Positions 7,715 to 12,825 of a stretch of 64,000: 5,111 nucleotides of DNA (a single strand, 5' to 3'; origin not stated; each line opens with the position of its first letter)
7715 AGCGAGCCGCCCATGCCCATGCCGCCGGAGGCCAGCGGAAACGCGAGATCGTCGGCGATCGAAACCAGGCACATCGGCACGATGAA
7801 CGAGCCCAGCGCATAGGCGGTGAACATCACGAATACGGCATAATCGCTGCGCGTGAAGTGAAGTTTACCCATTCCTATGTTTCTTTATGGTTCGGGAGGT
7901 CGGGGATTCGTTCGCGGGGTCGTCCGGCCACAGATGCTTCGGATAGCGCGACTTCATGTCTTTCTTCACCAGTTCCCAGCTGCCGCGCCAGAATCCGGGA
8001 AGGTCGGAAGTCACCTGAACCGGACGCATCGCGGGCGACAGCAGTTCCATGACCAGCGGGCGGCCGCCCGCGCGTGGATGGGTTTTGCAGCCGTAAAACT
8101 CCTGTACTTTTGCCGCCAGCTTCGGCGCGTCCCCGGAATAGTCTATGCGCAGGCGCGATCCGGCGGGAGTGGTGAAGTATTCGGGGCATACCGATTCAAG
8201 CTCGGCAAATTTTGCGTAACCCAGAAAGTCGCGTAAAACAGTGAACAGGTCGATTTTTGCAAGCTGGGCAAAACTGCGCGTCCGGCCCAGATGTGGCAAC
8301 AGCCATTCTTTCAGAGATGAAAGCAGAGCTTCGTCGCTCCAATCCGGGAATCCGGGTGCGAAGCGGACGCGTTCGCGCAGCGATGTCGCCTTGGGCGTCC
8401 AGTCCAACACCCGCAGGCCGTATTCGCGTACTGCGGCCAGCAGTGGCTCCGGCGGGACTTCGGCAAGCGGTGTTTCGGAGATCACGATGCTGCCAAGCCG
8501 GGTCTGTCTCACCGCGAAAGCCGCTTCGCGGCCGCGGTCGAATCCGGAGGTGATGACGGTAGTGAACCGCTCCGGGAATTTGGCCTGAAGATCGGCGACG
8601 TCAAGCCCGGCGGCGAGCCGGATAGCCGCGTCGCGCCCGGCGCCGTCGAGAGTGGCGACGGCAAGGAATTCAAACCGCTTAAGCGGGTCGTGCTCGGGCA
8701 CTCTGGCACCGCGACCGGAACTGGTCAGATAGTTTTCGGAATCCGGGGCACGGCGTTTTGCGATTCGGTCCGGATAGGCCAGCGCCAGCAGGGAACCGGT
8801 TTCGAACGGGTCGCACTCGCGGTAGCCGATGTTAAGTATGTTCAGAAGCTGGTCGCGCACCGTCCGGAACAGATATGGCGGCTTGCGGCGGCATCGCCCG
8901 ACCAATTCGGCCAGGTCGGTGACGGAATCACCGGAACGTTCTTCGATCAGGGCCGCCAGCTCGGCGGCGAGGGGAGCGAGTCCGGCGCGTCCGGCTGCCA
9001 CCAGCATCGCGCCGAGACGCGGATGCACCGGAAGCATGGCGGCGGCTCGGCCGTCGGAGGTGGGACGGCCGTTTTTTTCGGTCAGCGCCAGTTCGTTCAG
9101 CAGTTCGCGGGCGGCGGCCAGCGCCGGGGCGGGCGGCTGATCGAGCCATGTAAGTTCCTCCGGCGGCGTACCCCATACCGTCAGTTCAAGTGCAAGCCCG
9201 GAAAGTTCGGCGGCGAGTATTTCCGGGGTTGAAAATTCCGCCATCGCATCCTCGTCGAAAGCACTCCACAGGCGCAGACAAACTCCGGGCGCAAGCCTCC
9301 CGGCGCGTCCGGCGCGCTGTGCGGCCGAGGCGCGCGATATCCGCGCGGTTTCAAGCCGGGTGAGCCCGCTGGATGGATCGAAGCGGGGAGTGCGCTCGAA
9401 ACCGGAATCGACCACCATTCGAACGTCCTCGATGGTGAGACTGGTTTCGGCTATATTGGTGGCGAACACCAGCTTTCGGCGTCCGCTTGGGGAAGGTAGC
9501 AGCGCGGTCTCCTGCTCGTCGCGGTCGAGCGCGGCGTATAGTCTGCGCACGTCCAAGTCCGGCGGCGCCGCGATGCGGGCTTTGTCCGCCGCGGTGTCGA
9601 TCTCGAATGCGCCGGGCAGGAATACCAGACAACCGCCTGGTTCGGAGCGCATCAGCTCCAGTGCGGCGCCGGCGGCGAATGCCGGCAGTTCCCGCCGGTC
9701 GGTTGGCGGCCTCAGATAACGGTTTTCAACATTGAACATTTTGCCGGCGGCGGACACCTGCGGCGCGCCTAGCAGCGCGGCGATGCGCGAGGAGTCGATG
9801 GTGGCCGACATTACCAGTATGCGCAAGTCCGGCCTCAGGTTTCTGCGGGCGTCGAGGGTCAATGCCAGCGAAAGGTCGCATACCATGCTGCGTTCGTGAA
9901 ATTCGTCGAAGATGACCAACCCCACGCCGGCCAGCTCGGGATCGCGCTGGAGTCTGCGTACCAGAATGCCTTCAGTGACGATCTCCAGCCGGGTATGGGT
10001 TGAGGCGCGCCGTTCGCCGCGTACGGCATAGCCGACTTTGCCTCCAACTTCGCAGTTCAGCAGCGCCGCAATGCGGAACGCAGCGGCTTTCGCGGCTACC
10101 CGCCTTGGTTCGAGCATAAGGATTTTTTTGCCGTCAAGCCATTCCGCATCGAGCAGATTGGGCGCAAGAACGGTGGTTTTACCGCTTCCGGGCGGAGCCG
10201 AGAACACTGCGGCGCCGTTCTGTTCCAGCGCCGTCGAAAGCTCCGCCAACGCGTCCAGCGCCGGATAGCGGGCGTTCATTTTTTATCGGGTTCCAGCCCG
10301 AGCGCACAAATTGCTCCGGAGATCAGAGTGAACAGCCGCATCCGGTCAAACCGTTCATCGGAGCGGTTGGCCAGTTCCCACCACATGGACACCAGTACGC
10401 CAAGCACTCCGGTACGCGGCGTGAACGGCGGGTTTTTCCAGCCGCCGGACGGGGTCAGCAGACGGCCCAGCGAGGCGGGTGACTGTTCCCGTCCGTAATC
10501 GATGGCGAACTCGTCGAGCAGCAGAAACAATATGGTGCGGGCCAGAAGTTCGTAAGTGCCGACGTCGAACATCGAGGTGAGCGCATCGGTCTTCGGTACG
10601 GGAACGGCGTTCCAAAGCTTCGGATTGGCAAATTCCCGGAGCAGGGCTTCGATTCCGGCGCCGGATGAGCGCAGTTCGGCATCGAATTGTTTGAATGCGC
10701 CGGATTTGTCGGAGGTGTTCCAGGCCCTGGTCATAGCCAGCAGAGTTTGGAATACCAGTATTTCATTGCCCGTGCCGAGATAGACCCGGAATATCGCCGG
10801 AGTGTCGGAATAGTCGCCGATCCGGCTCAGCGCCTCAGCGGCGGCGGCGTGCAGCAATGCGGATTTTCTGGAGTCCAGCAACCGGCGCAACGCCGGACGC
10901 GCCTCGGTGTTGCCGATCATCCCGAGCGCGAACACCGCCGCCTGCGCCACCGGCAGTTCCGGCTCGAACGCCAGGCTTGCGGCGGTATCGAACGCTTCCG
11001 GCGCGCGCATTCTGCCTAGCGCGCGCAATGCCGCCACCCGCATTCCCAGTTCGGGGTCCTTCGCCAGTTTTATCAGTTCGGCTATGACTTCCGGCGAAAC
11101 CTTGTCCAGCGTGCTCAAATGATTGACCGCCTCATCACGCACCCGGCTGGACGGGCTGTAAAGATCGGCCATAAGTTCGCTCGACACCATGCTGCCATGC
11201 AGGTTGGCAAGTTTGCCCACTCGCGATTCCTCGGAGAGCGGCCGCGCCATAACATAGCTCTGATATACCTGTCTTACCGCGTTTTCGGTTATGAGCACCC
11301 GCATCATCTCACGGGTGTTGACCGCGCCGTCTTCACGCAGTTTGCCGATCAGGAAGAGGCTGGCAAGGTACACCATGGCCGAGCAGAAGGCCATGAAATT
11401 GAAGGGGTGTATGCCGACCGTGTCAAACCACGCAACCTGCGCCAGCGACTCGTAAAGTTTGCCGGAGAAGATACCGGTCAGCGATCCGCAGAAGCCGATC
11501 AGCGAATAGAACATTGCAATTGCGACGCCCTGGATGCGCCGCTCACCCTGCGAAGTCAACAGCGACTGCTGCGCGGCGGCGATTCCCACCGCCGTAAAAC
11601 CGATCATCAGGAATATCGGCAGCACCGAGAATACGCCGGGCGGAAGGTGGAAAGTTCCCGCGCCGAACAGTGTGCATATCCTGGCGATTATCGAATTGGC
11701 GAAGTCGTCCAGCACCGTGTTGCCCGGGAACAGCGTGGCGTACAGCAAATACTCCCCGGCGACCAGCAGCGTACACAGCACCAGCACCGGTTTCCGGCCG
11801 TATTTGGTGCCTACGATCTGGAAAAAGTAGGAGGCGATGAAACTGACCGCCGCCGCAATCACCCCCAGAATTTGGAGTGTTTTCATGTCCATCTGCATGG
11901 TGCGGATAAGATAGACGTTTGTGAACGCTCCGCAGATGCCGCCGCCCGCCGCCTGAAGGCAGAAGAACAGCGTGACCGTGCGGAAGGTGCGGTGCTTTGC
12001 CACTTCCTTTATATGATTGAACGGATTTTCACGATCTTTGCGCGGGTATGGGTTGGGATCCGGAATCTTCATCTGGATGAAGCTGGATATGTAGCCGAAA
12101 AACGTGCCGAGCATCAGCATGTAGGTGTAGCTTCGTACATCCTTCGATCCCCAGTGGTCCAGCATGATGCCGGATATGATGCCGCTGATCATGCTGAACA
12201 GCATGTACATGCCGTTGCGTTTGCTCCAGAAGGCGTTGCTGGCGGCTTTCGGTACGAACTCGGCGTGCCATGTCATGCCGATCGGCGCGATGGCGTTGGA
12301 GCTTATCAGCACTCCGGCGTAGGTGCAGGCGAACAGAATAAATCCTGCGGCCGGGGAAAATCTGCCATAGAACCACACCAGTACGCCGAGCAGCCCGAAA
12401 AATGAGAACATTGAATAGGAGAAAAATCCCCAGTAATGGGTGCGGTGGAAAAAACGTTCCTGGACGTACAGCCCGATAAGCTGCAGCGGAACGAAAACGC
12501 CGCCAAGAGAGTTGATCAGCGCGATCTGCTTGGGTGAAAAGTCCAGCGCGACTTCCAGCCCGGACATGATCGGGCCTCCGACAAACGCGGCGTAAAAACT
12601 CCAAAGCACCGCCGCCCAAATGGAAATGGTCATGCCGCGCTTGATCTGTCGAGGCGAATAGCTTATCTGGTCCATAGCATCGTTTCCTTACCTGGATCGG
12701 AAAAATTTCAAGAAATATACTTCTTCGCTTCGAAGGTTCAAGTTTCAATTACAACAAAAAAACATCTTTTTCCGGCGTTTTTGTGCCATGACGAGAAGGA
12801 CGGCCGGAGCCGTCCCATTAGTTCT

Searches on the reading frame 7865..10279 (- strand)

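Call 53: search_protein_families(library=pfam, proteins=[window:7865-10279:-], max_evalue=0.001)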
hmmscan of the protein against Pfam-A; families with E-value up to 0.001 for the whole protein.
window:7865-10279:- (804 aa): 4 families
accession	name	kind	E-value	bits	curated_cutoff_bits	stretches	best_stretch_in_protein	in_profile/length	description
PF08482.15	HrpB_C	-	1.3e-43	148.9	25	1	659-788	1-133/133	ATP-dependent helicase C-terminal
PF00270.35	DEAD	-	1.1e-10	41.9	26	1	19-164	12-162/167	DEAD/DEAH box helicase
PF00271.37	Helicase_C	-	1.5e-10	41.7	23.5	1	210-329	11-109/110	Helicase conserved C-terminal domain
PF24473.1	CON_HrpB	-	0.00094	19.4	27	0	580-605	10-35/35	ATP-dependent RNA helicase HrpB, connector region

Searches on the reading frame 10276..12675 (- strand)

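Call 53: search_protein_families(library=pfam, proteins=[window:10276-12675:-], max_evalue=0.001)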
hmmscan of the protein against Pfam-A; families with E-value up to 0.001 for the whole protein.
window:10276-12675:- (799 aa): 4 families
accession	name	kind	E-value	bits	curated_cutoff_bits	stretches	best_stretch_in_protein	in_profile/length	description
PF13646.12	HEAT_2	-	3.6e-16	59.7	27.7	2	575-626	15-65/88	HEAT repeats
PF07690.21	MFS_1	-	4.2e-10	39.5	33.4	1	20-399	2-345/347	Major Facilitator Superfamily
PF03130.22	HEAT_PBS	-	6.5e-10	38.9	20.9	1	577-601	2-26/27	PBS lyase HEAT-like repeat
PF02985.28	HEAT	-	0.00097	19.6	23.5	0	533-556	4-27/31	HEAT repeat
